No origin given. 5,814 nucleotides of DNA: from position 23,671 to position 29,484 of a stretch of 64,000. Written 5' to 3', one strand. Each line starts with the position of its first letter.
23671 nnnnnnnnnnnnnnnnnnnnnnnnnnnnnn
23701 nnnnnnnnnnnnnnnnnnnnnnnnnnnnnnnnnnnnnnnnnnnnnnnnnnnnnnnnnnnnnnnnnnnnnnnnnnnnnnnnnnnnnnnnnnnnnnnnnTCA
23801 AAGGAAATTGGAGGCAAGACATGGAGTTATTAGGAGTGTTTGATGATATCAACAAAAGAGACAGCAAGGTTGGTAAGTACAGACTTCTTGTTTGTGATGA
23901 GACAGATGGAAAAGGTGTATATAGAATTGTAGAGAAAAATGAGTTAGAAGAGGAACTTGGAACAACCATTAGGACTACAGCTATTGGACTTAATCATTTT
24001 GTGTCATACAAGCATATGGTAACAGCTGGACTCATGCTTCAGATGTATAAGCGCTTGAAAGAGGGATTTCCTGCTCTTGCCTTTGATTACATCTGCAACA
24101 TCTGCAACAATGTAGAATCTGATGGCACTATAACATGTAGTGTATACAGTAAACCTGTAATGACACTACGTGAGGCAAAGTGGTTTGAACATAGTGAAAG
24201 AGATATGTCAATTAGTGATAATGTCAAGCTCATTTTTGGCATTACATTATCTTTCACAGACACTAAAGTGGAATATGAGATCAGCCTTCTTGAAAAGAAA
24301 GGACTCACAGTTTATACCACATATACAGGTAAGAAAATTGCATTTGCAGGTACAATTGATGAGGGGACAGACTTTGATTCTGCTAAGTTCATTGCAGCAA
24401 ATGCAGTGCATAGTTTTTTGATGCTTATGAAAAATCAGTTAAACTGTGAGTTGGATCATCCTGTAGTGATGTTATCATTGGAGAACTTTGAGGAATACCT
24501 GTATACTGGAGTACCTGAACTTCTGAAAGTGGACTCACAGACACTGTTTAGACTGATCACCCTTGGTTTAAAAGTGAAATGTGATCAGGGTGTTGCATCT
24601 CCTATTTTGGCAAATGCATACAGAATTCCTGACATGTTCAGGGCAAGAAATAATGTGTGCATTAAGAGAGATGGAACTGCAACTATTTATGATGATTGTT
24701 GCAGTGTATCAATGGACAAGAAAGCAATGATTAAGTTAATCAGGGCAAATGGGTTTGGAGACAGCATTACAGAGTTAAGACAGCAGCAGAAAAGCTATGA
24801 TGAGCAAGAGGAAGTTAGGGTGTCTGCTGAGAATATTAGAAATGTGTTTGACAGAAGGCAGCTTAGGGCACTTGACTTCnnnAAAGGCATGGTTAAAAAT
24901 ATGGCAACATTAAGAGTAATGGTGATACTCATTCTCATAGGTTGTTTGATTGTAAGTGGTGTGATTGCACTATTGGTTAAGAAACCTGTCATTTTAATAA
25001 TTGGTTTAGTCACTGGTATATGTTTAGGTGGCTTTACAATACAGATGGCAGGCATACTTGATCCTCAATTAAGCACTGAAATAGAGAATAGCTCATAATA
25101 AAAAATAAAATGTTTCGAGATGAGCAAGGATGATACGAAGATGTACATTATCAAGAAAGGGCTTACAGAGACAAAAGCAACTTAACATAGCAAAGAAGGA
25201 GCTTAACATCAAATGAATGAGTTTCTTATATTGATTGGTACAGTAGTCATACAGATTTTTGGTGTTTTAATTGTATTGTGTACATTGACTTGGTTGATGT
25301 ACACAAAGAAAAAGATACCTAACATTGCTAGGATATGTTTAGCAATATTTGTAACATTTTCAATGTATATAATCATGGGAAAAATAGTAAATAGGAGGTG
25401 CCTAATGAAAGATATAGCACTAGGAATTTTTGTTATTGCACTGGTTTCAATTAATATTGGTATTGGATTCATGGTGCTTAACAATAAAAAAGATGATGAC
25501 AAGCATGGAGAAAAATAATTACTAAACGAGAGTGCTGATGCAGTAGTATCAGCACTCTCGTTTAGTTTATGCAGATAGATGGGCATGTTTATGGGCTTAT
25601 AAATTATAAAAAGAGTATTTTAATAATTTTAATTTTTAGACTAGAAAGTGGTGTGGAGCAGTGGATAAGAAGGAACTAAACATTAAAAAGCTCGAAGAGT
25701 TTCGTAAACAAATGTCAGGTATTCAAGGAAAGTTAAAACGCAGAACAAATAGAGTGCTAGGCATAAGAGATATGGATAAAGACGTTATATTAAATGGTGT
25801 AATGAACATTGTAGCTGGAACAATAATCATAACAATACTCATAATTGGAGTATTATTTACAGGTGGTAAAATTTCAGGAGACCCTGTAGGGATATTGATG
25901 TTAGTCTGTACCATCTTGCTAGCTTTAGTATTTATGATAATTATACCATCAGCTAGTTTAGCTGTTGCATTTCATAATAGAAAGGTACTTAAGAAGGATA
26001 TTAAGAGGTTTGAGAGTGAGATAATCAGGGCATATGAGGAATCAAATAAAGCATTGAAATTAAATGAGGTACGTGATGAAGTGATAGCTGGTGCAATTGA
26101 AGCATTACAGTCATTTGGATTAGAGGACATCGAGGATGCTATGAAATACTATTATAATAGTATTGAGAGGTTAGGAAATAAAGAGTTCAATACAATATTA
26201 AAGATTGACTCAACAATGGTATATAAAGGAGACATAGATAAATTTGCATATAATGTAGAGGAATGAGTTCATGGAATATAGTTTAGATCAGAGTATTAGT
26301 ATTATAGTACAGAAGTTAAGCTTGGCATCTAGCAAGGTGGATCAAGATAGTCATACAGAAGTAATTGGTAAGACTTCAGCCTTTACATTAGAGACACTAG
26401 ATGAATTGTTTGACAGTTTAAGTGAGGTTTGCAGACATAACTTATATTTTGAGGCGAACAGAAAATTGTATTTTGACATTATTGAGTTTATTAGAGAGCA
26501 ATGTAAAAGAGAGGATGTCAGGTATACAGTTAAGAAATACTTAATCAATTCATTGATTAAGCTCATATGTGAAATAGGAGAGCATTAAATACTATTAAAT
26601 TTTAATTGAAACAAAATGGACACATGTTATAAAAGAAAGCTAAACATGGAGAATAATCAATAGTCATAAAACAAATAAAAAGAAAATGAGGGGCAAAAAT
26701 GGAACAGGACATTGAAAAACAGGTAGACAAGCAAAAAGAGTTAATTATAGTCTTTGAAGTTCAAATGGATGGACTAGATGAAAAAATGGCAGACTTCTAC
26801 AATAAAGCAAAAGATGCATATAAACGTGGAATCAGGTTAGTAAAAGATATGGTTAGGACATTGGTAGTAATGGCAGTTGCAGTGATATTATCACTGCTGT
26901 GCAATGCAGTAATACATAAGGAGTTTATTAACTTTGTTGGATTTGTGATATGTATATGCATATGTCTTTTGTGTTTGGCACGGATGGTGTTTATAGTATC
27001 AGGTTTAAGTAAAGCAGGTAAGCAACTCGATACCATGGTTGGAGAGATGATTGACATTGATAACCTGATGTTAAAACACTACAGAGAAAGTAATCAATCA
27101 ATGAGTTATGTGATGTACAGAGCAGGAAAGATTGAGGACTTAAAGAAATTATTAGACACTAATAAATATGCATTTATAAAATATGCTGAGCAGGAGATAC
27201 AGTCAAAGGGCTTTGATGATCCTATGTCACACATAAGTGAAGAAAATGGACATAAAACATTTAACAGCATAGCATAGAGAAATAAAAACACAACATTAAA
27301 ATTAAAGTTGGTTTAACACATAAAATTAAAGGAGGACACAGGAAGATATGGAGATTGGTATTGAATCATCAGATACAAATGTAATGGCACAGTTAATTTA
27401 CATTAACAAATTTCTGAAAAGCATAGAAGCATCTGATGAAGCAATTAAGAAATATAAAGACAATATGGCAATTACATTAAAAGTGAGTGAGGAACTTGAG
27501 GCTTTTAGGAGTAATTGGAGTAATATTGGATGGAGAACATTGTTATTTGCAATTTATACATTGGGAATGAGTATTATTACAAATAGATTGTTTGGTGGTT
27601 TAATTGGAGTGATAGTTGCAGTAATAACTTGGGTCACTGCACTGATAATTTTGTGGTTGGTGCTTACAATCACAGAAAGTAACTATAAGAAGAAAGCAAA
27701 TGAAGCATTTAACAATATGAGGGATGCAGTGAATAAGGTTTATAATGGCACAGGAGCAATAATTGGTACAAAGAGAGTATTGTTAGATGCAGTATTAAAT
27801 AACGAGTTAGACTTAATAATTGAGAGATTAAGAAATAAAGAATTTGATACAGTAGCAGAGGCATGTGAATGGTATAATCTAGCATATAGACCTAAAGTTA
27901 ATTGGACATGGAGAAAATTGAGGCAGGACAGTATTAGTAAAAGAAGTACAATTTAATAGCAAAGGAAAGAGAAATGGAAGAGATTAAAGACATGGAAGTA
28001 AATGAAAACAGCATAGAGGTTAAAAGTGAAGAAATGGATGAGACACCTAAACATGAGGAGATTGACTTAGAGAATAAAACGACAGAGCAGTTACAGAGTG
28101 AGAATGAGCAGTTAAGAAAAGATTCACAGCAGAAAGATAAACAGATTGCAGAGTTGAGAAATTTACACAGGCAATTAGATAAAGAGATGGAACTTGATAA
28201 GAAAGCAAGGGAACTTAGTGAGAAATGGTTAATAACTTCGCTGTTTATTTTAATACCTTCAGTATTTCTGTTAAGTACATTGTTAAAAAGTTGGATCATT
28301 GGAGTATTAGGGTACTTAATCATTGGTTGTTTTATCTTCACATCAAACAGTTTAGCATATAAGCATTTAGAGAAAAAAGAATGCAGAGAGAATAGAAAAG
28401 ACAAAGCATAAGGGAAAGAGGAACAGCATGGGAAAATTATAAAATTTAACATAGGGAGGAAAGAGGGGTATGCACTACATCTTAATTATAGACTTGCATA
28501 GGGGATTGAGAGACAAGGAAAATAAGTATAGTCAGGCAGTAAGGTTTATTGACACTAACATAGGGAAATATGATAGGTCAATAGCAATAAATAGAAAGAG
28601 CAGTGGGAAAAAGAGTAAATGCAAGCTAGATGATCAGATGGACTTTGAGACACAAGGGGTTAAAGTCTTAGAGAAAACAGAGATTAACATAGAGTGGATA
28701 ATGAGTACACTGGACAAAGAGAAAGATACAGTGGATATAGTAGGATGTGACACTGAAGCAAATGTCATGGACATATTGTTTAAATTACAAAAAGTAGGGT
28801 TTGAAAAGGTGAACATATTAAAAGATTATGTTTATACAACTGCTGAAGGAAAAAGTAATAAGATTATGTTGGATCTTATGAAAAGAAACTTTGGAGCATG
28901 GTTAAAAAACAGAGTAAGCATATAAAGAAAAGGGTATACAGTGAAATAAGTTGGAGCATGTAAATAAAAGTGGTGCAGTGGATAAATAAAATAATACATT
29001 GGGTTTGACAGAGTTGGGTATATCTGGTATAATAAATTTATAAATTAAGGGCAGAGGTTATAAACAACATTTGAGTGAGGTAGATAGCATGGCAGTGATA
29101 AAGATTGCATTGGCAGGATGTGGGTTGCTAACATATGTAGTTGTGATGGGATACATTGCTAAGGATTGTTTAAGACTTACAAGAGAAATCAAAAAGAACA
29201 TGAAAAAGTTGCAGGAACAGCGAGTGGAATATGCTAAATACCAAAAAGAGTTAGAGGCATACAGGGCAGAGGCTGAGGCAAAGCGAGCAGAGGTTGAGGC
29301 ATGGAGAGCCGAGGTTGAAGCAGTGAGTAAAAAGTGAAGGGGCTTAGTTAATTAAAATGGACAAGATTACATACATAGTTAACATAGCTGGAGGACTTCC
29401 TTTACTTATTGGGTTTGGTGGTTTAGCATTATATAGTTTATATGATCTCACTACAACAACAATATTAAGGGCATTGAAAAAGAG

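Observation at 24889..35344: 10-kb island of about 20 small membrane, coiled-coil and zinc-ribbon proteins including an SPFH/flotillin-like protein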

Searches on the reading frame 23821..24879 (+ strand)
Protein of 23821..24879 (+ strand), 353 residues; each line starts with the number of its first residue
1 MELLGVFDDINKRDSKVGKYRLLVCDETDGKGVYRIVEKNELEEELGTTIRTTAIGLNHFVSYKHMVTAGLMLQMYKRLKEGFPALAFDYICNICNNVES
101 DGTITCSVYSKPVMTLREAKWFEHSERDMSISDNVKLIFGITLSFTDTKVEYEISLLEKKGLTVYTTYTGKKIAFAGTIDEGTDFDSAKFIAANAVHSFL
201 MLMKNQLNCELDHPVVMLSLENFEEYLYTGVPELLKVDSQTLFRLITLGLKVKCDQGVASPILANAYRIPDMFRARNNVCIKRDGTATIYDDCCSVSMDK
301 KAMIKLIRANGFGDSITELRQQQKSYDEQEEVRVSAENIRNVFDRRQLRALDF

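Call 8: search_protein_families(library=pfam, max_evalue=0.001, proteins=[window:23821-24879:+])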
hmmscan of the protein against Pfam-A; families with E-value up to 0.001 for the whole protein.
window:23821-24879:+ (353 aa): 0 families

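Call 17: search_protein_families(library=phrogs, max_evalue=0.001, proteins=[window:23821-24879:+])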
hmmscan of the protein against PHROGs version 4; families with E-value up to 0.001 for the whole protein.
window:23821-24879:+ (353 aa): 0 families

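Call 29: find_related_loci(query=window:23821-24879:+, collection=viral_contigs, flank=10000)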
Query window:23821-24879:+ (353 aa) in viral_contigs; peptide patterns used: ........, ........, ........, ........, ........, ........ (x = any residue, [..] = any of these).
8 stretches matched a pattern, but none encodes a relative of the query by tblastn (E <= 1e-3).

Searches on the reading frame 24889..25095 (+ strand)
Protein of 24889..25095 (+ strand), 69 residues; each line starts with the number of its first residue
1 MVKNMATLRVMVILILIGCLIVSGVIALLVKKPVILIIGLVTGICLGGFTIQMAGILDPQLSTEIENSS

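Call 6: search_protein_families(library=pfam, max_evalue=0.1, proteins=[window:24889-25095:+])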
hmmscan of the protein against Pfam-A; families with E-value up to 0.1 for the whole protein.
window:24889-25095:+ (69 aa): 2 families
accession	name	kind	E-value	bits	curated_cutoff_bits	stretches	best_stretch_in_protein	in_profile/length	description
PF13886.12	TM7S3_TM198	-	0.014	15.5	29.2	1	10-57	53-100/199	TM7S3/TM198-like domain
PF13567.11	DUF4131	-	0.088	12.9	31.6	1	12-66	7-63/165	Domain of unknown function (DUF4131)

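Call 12: search_protein_families(library=phrogs, max_evalue=0.01, proteins=[window:24889-25095:+])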
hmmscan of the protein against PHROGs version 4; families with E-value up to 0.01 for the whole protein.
window:24889-25095:+ (69 aa): 0 families

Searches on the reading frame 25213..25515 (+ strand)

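Call 6: search_protein_families(library=pfam, max_evalue=0.1, proteins=[window:25213-25515:+])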
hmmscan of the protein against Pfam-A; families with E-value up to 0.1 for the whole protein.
window:25213-25515:+ (101 aa): 2 families
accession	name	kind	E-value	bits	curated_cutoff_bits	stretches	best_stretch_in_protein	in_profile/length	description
PF05875.18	Ceramidase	-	0.019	14.8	32.5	1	19-84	86-151/259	Ceramidase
PF00335.26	Tetraspanin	-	0.049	13.7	32.1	1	5-94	4-105/225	Tetraspanin family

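Call 12: search_protein_families(library=phrogs, max_evalue=0.01, proteins=[window:25213-25515:+])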
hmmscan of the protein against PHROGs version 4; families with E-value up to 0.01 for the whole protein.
window:25213-25515:+ (101 aa): 0 families

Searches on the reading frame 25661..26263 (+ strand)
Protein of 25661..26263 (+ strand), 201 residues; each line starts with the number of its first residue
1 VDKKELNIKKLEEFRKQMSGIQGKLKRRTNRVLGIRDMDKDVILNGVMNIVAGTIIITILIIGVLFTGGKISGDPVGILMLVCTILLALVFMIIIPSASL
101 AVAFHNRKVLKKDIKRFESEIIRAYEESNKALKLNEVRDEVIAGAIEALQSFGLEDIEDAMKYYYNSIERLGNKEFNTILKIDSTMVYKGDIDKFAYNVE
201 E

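Call 6: search_protein_families(library=pfam, max_evalue=0.1, proteins=[window:25661-26263:+])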
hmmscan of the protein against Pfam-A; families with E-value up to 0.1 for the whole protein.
window:25661-26263:+ (201 aa): 3 families
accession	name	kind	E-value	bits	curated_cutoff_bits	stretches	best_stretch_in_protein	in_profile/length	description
PF20990.2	DUF2207_C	-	0.00017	21.8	33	1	3-104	95-185/247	Predicted membrane protein (DUF2207) C-terminal domain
PF12698.13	ABC2_membrane_3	-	0.0018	17.9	31.6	0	80-180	3-113/347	ABC-2 family transporter protein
PF00335.26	Tetraspanin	-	0.052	13.6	32.1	1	49-131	50-126/225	Tetraspanin family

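Call 12: search_protein_families(library=phrogs, max_evalue=0.01, proteins=[window:25661-26263:+])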
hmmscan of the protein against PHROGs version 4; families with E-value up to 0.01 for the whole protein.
window:25661-26263:+ (201 aa): 0 families

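Call 83: predict_structure(alignment_id=A1)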
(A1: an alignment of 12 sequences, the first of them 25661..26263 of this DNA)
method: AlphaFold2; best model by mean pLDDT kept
length: 201 residues; sequences in the alignment: 12
mean_pLDDT: 59.6   pTM: 0.32
mean pLDDT of the five models: 59.6, 56.6, 53.0, 51.6, 51.5
residues with pLDDT >= 90: 0; 70-90: 63; 50-70: 80; < 50: 58
segments of 3 or more residues with pLDDT < 50: 134-138, 148-161, 163-201
pLDDT, mean of each block of 10 residues (from residue 1): 66 70 64 61 71 77 67 68 79 73 71 71 68 51 52 46 45 37 31 28 31
secondary structure, 60 per line:
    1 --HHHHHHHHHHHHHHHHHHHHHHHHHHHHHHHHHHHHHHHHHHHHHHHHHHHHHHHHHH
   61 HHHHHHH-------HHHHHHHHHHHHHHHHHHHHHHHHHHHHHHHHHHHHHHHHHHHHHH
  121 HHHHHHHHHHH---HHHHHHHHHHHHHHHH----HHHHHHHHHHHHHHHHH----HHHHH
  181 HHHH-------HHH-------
elements in order: H3-67 H75-131 H135-150 H155-171 H176-184

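Call 88: fold_search(model_id=the predicted structure, library=pdb)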
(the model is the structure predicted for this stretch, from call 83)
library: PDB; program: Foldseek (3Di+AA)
matches with E <= 10: 23; with E <= 0.001: 0
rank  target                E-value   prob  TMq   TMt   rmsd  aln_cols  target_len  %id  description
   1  6h2f_J                8.9e-01  0.35  0.31  0.21   7.1       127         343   16  Structure of the pre-pore AhlB of the tripartite alpha-pore forming toxin, AHL, from Aeromonas hydrophila. (released 2019-07-10)
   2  4cgk_B                1.5e+00  0.08  0.25  0.16  18.0       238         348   10  Crystal structure of the essential protein PcsB from Streptococcus pneumoniae (released 2014-05-21)
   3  7a0g_BBB              2.0e+00  0.20  0.31  0.22   6.9       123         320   21  Structure of the SmhB pore of the tripartite alpha-pore forming toxin, Smh, from Serratia marcescens. (released 2021-03-31)
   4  8pjn_i                2.4e+00  0.25  0.37  0.20  12.4       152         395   13  Catalytic module of human CTLH E3 ligase bound to multiphosphorylated UBE2H~ubiquitin (released 2024-01-03)
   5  8tzl_E                2.7e+00  0.09  0.29  0.18  19.3       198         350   12  Cryo-EM structure of Vibrio cholerae FtsE/FtsX/EnvC complex, full-length (released 2023-12-20)
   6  8qbw                  4.4e+00  0.08  0.32  0.30  34.0       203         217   14  Cryo-EM structure of Vipp1-deltaH6_aa1-219 helical filament with lattice 3 (Vipp1-deltaH6_L3) (released 2024-09-11)
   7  3k29                  5.0e+00  0.13  0.41  0.48  20.8       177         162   15  Structure of a putative YscO homolog CT670 from Chlamydia trachomatis (released 2009-10-13)
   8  9eom                  5.0e+00  0.07  0.32  0.30  37.8       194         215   14  250A Vipp1 dL10Ala helical tubes in the presence of EPL (released 2024-10-16)
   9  8i21_A                5.0e+00  0.04  0.23  0.18  26.1       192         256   12  Cryo-EM structure of 6-subunit Smc5/6 arm region (released 2024-06-26)
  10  7zcg_B                5.7e+00  0.05  0.26  0.34  28.1       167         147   13  CHMP2A-CHMP3 heterodimer (430 Angstrom diameter) (released 2023-01-18)
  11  5nnv_B                5.7e+00  0.04  0.26  0.23  30.7       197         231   14  Structure of a Bacillus subtilis Smc coiled coil middle fragment (released 2017-06-21)
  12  5xg2                  6.0e+00  0.06  0.31  0.28  29.4       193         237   16  Crystal structure of a coiled-coil segment (residues 345-468 and 694-814) of Pyrococcus yayanosii Smc (released 2017-06-07)
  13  6ixg_B                6.0e+00  0.03  0.21  0.20  20.3       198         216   11  Crystal structure of native apo SH3BP5 (P41) (released 2019-03-20)
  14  6tz5_AA               6.4e+00  0.06  0.31  0.34  25.9       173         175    9  CryoEM reconstruction of membrane-bound ESCRT-III filament composed of CHMP1B+IST1 (left-handed) (released 2020-04-08)
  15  7sqc_1V               6.4e+00  0.04  0.24  0.22  34.5       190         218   10  Ciliary C1 central pair apparatus isolated from Chlamydomonas reinhardtii (released 2022-04-13)
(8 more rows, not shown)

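Call 89: fold_search(model_id=the predicted structure, library=viral)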
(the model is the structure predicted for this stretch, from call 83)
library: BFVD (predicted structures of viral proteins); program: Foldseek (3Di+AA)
matches with E <= 10: 92; with E <= 0.001: 0
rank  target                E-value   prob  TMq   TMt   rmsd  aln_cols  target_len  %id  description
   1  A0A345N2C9            5.7e-01  0.69  0.48  0.56   8.0       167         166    9  (no name in the UniProt tables at hand)
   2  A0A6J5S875            9.4e-01  0.08  0.22  0.09  19.5       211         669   16  Uncharacterized protein [uncultured Caudovirales phage]
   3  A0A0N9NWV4            1.1e+00  0.23  0.41  0.09  42.9       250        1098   11  (no name in the UniProt tables at hand)
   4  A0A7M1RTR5            1.4e+00  0.06  0.15  0.17  24.4       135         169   18  Uncharacterized protein [uncultured phage cr131_1]
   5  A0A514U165            1.6e+00  0.41  0.38  0.54   5.0       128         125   13  Uncharacterized protein [Gordonia phage Phendrix]
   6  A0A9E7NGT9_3          1.7e+00  0.12  0.26  0.06  18.1       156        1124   13  (no name in the UniProt tables at hand)
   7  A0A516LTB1            1.8e+00  0.38  0.49  0.41  17.4       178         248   11  (no name in the UniProt tables at hand)
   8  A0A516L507            2.0e+00  0.11  0.31  0.19  27.1       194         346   10  (no name in the UniProt tables at hand)
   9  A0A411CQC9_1          2.1e+00  0.18  0.43  0.14  30.6       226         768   12  Tape measure protein [Arthrobacter phage Sonali]
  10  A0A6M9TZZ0            2.1e+00  0.10  0.32  0.26  15.3       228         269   15  Uncharacterized protein [Drosophila-associated filamentous virus]
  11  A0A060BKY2            2.4e+00  0.16  0.38  0.41  17.1       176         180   11  Putative phage protein [Podophage Lau218]
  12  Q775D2                2.4e+00  0.16  0.38  0.33  25.5       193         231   12  Bbp12 [Bordetella phage BPP-1]
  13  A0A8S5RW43            2.4e+00  0.08  0.21  0.23  11.1       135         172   16  Uncharacterized protein [Siphoviridae sp. ctHip2]
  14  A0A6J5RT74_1          2.5e+00  0.13  0.37  0.11  15.3       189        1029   14  Tape measure protein [uncultured Caudovirales phage]
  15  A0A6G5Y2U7            2.7e+00  0.06  0.22  0.09  12.9       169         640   16  (no name in the UniProt tables at hand)
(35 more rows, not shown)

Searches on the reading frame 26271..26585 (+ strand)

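Call 6: search_protein_families(library=pfam, max_evalue=0.1, proteins=[window:26271-26585:+])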
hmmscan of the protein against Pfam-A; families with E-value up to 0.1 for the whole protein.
window:26271-26585:+ (105 aa): 1 family
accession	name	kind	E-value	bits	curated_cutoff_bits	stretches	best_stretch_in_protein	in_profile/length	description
PF14904.11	FAM86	-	0.08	13.4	23.5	0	20-53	61-94/94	Family of unknown function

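Call 12: search_protein_families(library=phrogs, max_evalue=0.01, proteins=[window:26271-26585:+])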
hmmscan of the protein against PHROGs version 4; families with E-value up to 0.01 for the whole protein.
window:26271-26585:+ (105 aa): 0 families

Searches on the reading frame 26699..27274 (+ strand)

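Call 6: search_protein_families(library=pfam, max_evalue=0.1, proteins=[window:26699-27274:+])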
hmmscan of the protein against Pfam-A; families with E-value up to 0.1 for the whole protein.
window:26699-27274:+ (192 aa): 5 families
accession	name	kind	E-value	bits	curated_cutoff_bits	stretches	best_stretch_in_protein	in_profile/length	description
PF17439.7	DUF5418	-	0.0087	16.6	25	1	41-105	5-67/151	Family of unknown function (DUF5418)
PF20990.2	DUF2207_C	-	0.014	15.5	33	1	26-110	103-199/247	Predicted membrane protein (DUF2207) C-terminal domain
PF07786.18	HGSNAT_cat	-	0.04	13.9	22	1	41-93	63-114/222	Heparan-alpha-glucosaminide N-acetyltransferase, catalytic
PF00122.25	E1-E2_ATPase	-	0.054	13.4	28.1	1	46-108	117-180/181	E1-E2 ATPase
PF24326.1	DUF7496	-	0.058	13.7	27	1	60-95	57-91/115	Domain of unknown function (DUF7496)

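Call 12: search_protein_families(library=phrogs, max_evalue=0.01, proteins=[window:26699-27274:+])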
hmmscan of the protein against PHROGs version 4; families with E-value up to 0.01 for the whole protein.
window:26699-27274:+ (192 aa): 0 families

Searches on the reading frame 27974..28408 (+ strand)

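Call 6: search_protein_families(library=pfam, max_evalue=0.1, proteins=[window:27974-28408:+])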
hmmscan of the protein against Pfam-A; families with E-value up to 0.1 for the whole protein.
window:27974-28408:+ (145 aa): 1 family
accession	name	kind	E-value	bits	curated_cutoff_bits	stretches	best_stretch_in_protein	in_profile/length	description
PF07095.16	IgaA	-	0.006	15.1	25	1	38-137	161-259/702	Intracellular growth attenuator protein IgaA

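Call 12: search_protein_families(library=phrogs, max_evalue=0.01, proteins=[window:27974-28408:+])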
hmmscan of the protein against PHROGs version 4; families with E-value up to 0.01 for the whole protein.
window:27974-28408:+ (145 aa): 0 families

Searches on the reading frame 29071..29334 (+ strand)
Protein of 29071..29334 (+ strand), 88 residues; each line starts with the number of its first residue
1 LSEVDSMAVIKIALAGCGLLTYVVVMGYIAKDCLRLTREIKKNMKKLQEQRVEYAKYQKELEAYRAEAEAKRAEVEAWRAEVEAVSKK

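Call 6: search_protein_families(library=pfam, max_evalue=0.1, proteins=[window:29071-29334:+])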
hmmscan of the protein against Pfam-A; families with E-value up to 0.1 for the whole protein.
window:29071-29334:+ (88 aa): 4 families
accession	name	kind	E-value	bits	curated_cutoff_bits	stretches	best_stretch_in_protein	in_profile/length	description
PF03207.18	OspD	-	0.0071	16.2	25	1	26-87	139-202/254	Borrelia outer surface protein D (OspD)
PF10805.13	DUF2730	-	0.021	15.3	24.9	1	24-87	25-91/102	Protein of unknown function (DUF2730)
PF02575.21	YbaB_DNA_bd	-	0.054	14.1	25.5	1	44-77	1-34/91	YbaB/EbfC DNA-binding family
PF06103.16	DUF948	-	0.086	13.5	37.2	0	13-86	4-81/89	Bacterial protein of unknown function (DUF948)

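Call 12: search_protein_families(library=phrogs, max_evalue=0.01, proteins=[window:29071-29334:+])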
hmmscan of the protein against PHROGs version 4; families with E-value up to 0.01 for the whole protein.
window:29071-29334:+ (88 aa): 2 families
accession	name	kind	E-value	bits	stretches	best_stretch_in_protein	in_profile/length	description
phrog_89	-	lysis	0.0007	20.6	1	19-88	10-79/143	Rz-like spanin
phrog_214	-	lysis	0.0022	18.8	1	7-85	7-85/176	Rz-like spanin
